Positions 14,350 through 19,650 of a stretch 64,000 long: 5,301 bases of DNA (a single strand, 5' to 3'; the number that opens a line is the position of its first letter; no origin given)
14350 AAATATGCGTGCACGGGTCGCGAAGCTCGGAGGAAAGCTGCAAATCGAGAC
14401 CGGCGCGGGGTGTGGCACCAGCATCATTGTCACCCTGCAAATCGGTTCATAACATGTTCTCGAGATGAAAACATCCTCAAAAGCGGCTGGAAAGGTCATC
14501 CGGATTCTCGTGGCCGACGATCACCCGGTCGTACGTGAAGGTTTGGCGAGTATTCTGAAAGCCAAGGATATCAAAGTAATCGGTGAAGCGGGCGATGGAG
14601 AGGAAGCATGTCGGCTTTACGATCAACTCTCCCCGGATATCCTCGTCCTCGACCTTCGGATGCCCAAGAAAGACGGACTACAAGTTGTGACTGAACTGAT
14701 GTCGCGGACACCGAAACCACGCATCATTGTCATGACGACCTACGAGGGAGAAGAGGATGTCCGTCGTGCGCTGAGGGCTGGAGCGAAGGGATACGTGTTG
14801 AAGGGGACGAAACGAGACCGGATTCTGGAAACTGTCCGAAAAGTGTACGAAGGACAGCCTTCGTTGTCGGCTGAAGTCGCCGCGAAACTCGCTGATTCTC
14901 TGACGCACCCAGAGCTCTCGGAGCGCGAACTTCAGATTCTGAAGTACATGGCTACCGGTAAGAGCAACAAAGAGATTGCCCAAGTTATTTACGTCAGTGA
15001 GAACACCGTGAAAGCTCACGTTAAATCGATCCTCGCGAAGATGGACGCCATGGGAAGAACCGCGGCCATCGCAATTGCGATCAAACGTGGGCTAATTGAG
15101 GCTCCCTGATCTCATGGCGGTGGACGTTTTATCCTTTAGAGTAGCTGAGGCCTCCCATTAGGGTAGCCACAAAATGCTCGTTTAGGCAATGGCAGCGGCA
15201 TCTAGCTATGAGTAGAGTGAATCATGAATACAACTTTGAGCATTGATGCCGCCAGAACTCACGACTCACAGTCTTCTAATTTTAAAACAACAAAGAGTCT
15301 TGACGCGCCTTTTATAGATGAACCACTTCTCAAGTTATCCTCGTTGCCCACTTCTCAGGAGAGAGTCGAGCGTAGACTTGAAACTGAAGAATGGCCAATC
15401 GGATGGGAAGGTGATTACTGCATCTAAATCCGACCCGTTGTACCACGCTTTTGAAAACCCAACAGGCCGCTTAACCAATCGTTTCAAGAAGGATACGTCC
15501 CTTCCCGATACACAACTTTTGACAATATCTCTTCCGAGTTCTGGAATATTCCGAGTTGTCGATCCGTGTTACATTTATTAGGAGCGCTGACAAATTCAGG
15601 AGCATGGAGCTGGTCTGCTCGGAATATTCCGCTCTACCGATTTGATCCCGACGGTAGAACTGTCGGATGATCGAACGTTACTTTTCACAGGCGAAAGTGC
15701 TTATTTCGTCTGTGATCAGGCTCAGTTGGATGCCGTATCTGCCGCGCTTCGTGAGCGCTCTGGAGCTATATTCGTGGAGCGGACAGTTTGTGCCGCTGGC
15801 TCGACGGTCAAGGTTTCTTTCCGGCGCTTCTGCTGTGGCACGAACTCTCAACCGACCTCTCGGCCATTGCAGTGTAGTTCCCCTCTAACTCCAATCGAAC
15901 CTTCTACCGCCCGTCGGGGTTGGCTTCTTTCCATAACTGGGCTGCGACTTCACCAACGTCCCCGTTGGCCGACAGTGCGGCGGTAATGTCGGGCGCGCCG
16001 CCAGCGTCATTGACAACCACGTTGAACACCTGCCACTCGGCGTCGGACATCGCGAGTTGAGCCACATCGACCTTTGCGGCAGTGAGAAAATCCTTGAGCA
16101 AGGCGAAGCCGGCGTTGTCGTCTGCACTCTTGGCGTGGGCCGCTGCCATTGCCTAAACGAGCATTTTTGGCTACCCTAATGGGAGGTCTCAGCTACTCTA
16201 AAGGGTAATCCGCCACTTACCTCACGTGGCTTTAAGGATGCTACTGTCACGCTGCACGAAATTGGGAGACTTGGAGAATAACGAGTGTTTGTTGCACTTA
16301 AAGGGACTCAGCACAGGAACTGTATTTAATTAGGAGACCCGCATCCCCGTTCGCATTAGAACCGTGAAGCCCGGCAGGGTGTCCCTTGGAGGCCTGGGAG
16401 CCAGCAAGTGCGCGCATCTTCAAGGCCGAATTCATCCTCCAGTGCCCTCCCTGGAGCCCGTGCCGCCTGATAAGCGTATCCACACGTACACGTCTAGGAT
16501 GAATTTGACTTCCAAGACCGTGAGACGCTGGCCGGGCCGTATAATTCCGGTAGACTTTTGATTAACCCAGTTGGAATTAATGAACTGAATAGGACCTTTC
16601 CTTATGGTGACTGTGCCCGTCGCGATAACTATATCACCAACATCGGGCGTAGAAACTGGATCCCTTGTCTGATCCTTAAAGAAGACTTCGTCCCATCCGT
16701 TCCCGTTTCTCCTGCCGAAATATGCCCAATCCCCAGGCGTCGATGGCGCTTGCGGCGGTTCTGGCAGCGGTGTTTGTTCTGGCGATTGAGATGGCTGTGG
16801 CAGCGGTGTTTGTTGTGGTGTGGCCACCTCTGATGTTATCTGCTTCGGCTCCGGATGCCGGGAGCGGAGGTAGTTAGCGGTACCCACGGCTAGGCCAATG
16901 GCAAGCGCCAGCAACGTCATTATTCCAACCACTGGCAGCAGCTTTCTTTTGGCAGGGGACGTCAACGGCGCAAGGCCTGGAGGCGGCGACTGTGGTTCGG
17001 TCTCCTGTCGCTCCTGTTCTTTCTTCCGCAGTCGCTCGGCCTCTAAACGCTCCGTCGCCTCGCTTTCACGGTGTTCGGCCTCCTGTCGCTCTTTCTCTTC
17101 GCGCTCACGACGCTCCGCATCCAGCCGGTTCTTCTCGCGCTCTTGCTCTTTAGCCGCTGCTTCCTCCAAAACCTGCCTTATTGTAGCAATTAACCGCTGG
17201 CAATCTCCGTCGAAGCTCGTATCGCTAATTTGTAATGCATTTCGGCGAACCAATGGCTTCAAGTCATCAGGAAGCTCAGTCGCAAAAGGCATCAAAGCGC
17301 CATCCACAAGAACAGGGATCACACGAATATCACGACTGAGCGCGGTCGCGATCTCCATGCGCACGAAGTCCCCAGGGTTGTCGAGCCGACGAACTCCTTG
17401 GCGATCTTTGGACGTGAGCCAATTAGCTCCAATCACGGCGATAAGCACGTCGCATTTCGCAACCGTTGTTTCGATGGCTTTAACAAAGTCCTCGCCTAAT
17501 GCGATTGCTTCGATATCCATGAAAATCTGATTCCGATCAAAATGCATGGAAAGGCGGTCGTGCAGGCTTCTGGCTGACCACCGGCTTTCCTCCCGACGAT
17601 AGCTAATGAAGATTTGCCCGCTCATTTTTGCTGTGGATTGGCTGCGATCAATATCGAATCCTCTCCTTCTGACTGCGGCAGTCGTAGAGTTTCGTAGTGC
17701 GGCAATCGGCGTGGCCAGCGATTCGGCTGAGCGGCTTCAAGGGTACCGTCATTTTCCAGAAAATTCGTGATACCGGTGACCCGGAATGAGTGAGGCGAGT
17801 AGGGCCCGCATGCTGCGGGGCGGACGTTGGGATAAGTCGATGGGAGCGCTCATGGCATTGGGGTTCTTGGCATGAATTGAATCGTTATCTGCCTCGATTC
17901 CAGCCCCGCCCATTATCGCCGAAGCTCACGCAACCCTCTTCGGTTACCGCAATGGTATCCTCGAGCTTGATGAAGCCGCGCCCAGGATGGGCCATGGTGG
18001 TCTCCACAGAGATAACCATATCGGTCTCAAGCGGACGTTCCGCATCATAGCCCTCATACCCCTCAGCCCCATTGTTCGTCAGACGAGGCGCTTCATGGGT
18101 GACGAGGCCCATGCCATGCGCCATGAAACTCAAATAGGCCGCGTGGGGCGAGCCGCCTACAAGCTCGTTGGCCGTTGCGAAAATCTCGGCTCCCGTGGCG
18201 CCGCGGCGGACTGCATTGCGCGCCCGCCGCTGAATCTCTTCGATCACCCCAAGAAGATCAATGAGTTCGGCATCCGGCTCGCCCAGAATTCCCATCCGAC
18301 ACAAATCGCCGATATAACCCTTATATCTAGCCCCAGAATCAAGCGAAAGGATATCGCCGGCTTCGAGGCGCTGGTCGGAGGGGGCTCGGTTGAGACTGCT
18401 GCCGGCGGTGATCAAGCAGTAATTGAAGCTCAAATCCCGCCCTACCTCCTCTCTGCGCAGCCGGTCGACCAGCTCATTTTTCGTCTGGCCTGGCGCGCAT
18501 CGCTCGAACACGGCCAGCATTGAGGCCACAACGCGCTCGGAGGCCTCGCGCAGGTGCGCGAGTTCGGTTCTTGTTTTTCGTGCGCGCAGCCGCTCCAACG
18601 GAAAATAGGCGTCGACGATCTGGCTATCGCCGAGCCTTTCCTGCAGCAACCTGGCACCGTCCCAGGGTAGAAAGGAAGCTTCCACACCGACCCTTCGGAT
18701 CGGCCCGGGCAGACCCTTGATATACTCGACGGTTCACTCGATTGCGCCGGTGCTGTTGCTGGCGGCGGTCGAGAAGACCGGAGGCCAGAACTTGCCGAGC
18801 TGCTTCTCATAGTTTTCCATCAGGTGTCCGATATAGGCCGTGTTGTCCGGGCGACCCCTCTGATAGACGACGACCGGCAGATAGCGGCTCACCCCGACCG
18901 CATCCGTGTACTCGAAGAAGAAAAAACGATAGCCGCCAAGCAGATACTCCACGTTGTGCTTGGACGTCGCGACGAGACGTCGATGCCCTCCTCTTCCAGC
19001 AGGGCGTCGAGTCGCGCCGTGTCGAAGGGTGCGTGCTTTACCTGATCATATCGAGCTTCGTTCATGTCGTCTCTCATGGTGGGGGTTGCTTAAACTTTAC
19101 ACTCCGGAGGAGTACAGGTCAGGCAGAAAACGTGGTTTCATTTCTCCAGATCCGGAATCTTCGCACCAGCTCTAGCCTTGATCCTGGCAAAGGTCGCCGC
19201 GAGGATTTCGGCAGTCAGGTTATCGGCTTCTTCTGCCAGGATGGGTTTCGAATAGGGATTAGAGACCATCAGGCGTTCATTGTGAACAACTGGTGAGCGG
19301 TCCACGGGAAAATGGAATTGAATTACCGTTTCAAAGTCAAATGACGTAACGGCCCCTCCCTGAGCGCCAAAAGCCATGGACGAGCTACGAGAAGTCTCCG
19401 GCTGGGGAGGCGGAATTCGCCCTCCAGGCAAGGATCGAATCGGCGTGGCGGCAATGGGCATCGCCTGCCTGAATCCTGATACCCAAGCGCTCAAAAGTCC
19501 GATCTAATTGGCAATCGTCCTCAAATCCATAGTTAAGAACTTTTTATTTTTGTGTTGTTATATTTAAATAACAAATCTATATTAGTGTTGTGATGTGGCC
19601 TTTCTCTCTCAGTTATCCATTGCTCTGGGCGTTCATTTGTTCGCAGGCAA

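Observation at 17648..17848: Unannotated tyrosine-recombinase C-terminal stub in the intergenic DNA directly upstream of the TIR gene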

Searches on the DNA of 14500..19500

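Call 50: search_rna_families(source=window, start=14500, end=19500, threshold=evalue, max_evalue=0.1)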
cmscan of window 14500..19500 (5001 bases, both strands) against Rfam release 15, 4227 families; matches with E-value up to 0.1: 0.
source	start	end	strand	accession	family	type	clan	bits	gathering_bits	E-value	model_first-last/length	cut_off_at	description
